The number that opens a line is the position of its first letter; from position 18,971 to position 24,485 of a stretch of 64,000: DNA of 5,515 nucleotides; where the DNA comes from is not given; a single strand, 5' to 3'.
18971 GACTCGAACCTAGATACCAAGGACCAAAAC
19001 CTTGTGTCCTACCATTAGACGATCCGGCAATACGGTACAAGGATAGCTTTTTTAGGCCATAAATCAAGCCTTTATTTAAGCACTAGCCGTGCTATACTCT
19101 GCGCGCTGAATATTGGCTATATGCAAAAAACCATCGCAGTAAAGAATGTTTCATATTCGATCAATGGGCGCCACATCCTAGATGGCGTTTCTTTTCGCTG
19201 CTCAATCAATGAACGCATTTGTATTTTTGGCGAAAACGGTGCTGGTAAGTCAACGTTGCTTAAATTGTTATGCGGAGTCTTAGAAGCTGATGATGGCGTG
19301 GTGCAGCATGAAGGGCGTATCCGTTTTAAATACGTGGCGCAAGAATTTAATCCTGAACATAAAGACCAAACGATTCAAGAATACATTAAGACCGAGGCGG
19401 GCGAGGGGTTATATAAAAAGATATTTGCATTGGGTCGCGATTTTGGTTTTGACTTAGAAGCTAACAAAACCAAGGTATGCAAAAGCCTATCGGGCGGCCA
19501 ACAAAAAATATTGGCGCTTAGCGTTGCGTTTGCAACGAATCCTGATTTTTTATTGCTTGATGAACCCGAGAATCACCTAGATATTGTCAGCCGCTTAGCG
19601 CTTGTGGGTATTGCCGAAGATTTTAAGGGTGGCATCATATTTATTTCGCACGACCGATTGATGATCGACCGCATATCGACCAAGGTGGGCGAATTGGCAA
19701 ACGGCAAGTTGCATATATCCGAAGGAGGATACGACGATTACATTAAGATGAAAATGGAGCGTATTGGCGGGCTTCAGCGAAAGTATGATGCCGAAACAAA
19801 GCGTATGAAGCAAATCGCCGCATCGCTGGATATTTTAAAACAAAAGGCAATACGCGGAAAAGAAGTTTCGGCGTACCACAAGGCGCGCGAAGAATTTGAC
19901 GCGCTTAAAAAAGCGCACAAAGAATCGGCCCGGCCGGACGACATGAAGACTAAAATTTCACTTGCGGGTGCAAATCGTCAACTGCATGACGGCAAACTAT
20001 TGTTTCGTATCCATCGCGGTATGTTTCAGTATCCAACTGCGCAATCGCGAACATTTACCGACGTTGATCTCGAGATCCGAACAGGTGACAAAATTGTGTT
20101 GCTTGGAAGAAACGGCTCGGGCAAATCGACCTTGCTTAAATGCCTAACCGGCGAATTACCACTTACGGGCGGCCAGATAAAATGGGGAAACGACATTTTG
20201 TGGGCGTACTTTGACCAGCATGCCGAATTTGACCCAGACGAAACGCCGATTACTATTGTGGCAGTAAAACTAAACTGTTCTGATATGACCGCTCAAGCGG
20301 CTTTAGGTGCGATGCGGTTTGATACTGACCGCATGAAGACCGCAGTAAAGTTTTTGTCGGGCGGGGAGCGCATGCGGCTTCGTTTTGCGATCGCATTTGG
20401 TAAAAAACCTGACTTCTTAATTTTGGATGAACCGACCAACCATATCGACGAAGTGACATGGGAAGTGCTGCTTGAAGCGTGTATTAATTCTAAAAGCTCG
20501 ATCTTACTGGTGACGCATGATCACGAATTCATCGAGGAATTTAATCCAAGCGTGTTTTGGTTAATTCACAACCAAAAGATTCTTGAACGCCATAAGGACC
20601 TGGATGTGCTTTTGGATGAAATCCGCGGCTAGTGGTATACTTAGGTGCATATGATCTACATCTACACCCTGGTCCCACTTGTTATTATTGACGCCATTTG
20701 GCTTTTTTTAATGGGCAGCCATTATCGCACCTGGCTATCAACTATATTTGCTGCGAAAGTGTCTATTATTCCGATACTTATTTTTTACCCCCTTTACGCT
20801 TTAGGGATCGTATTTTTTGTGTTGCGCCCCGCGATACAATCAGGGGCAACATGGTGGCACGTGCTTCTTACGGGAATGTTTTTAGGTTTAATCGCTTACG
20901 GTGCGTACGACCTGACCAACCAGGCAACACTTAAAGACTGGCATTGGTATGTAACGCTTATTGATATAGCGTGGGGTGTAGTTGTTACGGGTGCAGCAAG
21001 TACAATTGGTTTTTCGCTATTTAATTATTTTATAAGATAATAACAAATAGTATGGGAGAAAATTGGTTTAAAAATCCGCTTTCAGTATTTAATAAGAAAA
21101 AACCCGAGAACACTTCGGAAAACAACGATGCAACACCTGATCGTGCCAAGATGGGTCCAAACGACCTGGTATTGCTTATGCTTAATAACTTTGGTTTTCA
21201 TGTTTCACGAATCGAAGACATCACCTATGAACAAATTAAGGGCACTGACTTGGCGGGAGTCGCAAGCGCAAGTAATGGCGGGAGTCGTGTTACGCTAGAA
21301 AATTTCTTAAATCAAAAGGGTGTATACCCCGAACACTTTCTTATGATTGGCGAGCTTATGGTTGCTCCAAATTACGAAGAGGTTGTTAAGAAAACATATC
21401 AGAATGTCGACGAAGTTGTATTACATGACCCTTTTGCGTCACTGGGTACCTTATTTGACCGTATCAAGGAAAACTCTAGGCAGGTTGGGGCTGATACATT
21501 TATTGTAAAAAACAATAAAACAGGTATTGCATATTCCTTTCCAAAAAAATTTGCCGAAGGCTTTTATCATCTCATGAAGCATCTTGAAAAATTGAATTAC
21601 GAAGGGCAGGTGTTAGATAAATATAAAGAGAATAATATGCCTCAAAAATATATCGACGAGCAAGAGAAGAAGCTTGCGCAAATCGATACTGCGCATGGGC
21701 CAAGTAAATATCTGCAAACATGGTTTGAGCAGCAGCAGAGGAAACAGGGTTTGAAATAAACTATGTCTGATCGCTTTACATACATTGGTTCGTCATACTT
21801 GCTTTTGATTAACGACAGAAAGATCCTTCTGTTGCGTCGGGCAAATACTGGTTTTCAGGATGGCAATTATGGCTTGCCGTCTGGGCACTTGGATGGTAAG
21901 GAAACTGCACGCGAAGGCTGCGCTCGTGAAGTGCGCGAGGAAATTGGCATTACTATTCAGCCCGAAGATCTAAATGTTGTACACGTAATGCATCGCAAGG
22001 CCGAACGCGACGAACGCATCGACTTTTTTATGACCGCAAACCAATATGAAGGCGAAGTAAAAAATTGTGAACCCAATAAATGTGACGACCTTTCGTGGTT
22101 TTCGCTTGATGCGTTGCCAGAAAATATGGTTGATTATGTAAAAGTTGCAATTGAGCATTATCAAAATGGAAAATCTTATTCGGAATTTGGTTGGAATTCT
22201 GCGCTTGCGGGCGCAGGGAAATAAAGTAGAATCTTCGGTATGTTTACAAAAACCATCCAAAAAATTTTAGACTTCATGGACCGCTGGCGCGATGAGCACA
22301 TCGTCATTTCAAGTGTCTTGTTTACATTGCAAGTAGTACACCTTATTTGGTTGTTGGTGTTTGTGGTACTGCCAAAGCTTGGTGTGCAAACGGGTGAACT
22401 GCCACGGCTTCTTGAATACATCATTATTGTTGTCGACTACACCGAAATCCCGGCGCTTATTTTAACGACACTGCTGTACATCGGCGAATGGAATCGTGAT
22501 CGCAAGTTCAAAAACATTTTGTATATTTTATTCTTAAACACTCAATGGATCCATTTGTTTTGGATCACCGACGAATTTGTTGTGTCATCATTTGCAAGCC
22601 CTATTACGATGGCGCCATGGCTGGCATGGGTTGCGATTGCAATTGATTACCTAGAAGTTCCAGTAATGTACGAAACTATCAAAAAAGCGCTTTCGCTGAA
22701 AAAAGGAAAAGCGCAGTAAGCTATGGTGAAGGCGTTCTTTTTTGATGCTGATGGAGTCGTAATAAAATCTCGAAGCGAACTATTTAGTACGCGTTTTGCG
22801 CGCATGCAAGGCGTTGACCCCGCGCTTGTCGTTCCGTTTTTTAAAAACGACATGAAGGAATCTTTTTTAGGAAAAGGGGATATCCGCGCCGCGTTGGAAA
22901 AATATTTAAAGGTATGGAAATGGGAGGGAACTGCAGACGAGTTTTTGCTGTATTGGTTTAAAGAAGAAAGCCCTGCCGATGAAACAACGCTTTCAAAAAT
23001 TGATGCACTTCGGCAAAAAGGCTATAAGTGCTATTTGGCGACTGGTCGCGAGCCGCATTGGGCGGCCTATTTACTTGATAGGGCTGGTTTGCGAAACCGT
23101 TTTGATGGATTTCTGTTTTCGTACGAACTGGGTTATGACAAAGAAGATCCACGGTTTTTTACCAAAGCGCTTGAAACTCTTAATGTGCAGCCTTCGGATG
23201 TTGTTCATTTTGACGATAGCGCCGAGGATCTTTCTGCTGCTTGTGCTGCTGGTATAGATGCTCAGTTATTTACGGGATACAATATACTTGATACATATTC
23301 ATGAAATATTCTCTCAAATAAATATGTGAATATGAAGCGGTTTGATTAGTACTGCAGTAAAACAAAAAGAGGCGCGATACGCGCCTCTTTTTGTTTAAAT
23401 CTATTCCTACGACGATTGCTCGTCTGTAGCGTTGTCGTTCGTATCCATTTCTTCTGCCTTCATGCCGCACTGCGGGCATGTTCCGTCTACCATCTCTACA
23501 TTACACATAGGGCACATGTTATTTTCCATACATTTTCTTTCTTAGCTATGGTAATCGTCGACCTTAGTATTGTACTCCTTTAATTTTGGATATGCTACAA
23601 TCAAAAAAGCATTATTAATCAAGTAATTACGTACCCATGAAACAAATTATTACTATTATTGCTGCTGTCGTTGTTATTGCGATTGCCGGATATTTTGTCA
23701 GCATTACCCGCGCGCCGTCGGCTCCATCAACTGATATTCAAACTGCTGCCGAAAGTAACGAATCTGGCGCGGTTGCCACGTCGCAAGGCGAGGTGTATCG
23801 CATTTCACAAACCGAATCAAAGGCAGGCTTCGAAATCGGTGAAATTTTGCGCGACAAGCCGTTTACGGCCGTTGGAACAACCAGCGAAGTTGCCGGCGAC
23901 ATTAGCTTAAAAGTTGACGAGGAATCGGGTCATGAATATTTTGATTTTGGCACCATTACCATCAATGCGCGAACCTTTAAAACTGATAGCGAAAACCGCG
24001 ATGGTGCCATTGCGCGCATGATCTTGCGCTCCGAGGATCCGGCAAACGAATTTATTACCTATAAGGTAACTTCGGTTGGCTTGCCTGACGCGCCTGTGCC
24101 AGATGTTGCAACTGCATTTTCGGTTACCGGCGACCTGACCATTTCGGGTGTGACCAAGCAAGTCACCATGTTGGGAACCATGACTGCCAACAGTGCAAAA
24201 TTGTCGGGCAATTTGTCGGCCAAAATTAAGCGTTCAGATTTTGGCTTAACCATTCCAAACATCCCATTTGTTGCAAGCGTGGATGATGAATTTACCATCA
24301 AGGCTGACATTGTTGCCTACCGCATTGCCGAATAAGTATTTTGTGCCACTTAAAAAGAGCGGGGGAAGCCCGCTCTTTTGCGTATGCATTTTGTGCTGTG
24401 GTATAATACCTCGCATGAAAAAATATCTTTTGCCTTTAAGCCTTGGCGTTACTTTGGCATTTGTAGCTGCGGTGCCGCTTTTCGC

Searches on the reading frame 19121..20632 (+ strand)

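Call 8: search_protein_families(library=pfam, proteins=[window:19121-20632:+], max_evalue=0.001)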
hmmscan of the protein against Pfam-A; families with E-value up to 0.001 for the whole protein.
window:19121-20632:+ (503 aa): 19 families
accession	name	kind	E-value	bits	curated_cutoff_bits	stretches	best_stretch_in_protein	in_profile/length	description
PF00005.33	ABC_tran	-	2.7e-47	161.3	25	2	313-440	2-137/137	ABC transporter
PF13304.12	AAA_21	-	5.4e-20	73.1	27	2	122-182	237-303/304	AAA domain, putative AbiEii toxin, Type IV TA system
PF02463.25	SMC_N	-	1.7e-14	54.3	40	1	122-188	136-208/220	RecF/RecN/SMC N terminal domain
PF13555.12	AAA_29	-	1.1e-10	41.6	27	1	311-339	11-39/61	P-loop containing region of AAA domain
PF13476.12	AAA_23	-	1.6e-10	42.4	27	1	33-243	22-184/201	AAA domain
PF13401.12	AAA_22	-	2.5e-07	31.5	27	0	33-151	8-95/130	AAA domain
PF03193.22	RsgA_GTPase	-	8.7e-07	29.4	30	0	310-353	95-137/174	RsgA GTPase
PF01926.29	MMR_HSR1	-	3e-06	27.8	21.9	0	324-348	1-25/113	50S ribosome-binding GTPase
PF13175.12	AAA_15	-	3.8e-06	27.2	32.1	0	31-276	23-176/374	AAA ATPase domain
PF13191.12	AAA_16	-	3.9e-06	27.9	32.6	0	320-396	20-85/167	AAA ATPase domain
PF05729.18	NACHT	-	8.8e-06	26.1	26.7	0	32-89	2-58/167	NACHT domain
PF25199.1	nSTAND_NTPase5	-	4.6e-05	23.7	34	0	325-342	44-61/145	Novel STAND NTPase 5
PF12848.13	ABC_tran_Xtn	-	5.8e-05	23.5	25.9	1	191-268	2-79/85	ABC transporter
PF13521.12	AAA_28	-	6.3e-05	23.7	27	0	324-393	1-67/164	AAA domain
PF13479.12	AAA_24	-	0.00013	22.3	27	0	31-50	3-22/195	AAA domain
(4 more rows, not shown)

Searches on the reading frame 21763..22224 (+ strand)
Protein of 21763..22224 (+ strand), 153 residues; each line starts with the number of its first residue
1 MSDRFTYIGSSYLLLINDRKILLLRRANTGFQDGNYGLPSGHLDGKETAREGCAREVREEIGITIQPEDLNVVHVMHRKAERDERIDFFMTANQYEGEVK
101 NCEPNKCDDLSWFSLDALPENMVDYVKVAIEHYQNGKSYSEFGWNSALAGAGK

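Call 9: search_protein_families(library=pfam, proteins=[window:21763-22224:+], max_evalue=0.001)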
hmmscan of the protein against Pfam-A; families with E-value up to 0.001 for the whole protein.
window:21763-22224:+ (153 aa): 3 families
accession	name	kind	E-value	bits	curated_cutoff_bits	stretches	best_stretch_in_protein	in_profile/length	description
PF00293.34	NUDIX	-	4.1e-18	66.1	21.1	1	14-122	9-123/134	NUDIX domain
PF14815.12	NUDIX_4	-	1.3e-07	31.8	35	1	12-119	2-99/113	NUDIX domain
PF22327.2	Nudt16-like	-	0.00012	22.5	27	1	33-103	32-104/161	U8 snoRNA-decapping enzyme-like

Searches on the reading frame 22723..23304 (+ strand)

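Call 9: search_protein_families(library=pfam, proteins=[window:22723-23304:+], max_evalue=0.001)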
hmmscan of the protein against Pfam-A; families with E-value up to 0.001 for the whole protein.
window:22723-23304:+ (193 aa): 3 families
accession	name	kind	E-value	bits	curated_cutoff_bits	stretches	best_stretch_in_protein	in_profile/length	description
PF00702.32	Hydrolase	-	1.7e-23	84.4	26.4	1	2-177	1-191/191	haloacid dehalogenase-like hydrolase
PF13419.12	HAD_2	-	3.1e-10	40.9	23.8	1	87-180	82-175/178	Haloacid dehalogenase-like hydrolase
PF12710.13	HAD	-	3.7e-05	24.7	27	1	6-173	2-188/189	haloacid dehalogenase-like hydrolase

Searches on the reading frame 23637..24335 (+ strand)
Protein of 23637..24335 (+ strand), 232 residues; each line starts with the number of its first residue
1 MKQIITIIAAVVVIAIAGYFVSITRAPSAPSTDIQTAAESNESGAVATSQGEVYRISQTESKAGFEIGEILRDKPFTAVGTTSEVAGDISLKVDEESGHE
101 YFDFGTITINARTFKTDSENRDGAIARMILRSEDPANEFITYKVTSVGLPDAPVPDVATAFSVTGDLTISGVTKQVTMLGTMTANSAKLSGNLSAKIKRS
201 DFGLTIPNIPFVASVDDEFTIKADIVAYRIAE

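Call 9: search_protein_families(library=pfam, proteins=[window:23637-24335:+], max_evalue=0.001)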
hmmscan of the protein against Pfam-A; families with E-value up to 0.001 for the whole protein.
window:23637-24335:+ (232 aa): 1 family
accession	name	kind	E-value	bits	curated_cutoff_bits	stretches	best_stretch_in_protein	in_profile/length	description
PF04264.18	YceI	-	3.3e-20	73.4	23.7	1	54-227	1-150/150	YceI-like domain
